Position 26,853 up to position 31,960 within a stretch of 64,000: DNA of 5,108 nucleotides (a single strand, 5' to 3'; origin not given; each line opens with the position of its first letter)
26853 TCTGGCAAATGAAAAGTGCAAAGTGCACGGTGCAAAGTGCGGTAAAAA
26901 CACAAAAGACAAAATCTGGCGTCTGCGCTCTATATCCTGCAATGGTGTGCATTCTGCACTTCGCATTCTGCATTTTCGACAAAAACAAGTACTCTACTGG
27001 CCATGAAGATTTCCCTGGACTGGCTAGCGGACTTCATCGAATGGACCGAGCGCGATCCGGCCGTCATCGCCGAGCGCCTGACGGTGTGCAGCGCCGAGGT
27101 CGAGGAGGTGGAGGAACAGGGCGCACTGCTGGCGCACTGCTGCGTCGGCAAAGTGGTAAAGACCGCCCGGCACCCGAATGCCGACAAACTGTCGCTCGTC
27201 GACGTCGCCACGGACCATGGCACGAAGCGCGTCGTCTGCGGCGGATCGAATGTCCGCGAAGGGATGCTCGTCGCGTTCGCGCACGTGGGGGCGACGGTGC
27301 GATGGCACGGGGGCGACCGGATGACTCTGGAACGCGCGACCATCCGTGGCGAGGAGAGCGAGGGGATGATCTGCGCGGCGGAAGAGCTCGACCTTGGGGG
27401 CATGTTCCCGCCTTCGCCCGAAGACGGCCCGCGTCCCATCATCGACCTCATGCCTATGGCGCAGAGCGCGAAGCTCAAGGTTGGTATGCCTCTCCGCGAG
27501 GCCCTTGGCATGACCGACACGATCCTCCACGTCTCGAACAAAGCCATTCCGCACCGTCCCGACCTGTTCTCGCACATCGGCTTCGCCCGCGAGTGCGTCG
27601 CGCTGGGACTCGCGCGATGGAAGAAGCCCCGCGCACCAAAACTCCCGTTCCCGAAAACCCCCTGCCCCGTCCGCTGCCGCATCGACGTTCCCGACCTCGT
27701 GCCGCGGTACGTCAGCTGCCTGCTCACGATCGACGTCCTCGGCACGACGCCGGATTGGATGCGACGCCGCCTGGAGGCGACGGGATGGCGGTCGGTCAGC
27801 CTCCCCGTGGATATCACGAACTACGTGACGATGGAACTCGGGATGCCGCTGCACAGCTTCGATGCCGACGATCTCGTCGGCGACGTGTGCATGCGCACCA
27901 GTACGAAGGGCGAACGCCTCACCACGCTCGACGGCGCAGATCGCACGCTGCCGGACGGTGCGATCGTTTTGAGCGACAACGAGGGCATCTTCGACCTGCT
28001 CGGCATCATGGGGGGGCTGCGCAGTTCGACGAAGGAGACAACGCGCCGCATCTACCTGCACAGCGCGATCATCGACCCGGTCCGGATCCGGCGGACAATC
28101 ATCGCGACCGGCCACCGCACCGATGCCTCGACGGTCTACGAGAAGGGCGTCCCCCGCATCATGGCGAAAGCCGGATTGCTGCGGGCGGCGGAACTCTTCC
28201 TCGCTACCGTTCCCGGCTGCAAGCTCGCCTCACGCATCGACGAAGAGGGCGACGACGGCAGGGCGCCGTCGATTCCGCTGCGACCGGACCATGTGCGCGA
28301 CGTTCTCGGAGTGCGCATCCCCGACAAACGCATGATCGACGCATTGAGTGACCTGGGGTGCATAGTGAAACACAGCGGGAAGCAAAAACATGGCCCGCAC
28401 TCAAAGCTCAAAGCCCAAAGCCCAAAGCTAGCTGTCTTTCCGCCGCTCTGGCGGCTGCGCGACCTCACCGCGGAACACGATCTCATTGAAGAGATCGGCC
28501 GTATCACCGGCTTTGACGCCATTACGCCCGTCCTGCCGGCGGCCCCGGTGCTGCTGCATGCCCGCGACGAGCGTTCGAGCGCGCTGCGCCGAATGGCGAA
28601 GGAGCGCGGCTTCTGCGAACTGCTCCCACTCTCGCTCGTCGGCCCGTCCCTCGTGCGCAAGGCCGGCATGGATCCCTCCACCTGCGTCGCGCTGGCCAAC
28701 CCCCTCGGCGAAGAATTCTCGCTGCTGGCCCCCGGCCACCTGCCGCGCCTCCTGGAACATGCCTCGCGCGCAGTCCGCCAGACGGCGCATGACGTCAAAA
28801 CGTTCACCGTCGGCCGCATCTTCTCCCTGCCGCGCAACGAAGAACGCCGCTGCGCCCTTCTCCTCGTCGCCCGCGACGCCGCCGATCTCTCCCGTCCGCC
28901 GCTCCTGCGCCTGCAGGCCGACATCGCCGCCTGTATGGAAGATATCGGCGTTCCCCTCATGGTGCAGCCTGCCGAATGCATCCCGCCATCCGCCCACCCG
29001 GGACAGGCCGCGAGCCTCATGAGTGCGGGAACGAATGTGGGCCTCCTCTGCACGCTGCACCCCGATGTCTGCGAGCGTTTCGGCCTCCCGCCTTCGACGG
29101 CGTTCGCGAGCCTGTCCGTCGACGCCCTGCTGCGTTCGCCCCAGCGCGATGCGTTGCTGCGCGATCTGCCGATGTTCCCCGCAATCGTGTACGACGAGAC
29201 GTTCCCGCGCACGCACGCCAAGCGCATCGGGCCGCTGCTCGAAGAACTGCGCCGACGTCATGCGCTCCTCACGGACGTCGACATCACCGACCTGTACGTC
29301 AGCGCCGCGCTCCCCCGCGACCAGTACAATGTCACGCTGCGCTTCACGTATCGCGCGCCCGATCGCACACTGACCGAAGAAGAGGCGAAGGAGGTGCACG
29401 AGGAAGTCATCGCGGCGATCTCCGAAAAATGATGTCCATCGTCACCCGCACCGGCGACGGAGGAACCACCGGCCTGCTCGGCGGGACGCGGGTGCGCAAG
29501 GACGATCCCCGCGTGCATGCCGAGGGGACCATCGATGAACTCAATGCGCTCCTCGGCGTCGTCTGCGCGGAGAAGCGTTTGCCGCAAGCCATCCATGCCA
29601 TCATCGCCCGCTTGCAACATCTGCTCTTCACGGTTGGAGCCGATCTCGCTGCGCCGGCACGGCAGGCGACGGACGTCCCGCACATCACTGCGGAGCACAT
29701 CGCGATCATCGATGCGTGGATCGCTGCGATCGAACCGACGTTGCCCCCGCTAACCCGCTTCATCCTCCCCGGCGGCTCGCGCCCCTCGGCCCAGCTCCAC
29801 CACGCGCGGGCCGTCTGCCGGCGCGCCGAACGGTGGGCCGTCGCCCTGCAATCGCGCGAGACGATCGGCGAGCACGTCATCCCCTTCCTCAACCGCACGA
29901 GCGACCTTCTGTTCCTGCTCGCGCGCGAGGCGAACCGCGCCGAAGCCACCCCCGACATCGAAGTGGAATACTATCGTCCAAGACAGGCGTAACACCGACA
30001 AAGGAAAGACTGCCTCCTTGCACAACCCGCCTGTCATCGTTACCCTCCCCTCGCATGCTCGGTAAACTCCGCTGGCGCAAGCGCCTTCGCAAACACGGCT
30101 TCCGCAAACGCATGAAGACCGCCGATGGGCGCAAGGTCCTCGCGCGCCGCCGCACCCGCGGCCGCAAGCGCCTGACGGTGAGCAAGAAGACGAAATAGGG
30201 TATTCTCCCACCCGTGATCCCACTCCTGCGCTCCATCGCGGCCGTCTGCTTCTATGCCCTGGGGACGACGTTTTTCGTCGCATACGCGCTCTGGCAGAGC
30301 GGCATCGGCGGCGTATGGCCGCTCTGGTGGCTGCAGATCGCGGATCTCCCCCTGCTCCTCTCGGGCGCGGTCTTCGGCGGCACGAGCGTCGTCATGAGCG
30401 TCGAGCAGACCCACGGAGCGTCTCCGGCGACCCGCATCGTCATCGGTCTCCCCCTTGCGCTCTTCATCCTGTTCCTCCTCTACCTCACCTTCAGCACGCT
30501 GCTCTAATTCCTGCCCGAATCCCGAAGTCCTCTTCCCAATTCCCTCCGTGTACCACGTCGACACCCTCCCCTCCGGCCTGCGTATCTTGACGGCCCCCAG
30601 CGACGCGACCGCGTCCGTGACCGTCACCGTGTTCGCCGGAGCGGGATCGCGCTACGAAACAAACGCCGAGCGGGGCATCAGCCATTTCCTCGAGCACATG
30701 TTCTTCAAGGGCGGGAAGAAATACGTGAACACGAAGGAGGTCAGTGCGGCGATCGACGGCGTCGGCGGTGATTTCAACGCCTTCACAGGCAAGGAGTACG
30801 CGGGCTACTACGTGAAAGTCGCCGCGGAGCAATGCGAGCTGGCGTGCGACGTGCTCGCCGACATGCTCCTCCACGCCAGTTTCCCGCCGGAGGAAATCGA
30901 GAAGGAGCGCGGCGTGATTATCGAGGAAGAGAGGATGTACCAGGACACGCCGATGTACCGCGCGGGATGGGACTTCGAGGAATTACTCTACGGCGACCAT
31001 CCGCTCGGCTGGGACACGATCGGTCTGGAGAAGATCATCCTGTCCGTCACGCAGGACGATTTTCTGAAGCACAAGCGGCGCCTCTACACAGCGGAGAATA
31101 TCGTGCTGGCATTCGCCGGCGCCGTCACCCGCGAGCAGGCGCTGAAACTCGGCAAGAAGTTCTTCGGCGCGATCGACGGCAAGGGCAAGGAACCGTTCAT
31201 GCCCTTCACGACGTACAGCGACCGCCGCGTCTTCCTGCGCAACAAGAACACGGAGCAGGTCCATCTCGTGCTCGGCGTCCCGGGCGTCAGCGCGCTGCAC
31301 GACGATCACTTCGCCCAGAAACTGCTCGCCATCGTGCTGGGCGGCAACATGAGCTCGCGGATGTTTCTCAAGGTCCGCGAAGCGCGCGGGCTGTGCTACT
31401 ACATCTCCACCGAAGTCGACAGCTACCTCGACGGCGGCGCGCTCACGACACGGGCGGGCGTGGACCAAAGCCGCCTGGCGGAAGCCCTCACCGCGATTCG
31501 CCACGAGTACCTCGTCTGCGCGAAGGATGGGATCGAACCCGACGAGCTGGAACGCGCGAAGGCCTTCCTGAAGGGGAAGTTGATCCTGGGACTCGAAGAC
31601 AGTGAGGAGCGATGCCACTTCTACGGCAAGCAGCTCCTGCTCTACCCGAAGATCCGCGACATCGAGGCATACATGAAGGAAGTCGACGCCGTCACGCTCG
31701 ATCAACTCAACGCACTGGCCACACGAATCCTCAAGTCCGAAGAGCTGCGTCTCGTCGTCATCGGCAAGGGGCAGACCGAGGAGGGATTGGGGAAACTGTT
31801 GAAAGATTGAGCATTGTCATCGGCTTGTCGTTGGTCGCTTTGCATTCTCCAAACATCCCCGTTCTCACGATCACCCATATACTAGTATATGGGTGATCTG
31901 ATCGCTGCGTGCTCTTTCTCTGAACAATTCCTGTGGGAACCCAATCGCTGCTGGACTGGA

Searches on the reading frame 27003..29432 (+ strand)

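Call 17: search_protein_families(library=pfam, proteins=[window:27003-29432:+], max_evalue=0.001)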
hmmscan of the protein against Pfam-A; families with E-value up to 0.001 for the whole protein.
window:27003-29432:+ (809 aa): 5 families
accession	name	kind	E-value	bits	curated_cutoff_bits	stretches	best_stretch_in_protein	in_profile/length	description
PF03483.22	B3_4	-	5.5e-46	156.8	29.3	1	236-400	5-170/174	B3/4 domain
PF17759.6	tRNA_synthFbeta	-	3e-26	92.7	22.4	1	508-705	5-213/214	Phenylalanyl tRNA synthetase beta chain CLM domain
PF01588.26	tRNA_bind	-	8.9e-14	51.8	27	1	48-130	3-78/96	Putative tRNA binding domain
PF03484.21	B5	-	3e-12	47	28.6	1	424-504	1-67/67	tRNA synthetase B5 domain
PF03147.19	FDX-ACB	-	4.9e-12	46.6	31.1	1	723-809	1-88/94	Ferredoxin-fold anticodon binding domain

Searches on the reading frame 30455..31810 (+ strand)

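Call 17: search_protein_families(library=pfam, proteins=[window:30455-31810:+], max_evalue=0.001)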
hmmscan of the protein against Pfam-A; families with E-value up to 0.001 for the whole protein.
window:30455-31810:+ (451 aa): 2 families
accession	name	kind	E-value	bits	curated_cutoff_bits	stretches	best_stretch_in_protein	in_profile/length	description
PF05193.26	Peptidase_M16_C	-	2.1e-36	125.9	23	1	197-370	1-179/181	Peptidase M16 inactive domain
PF00675.25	Peptidase_M16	-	1.3e-30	106.8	22.3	1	45-166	3-123/149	Insulinase (Peptidase family M16)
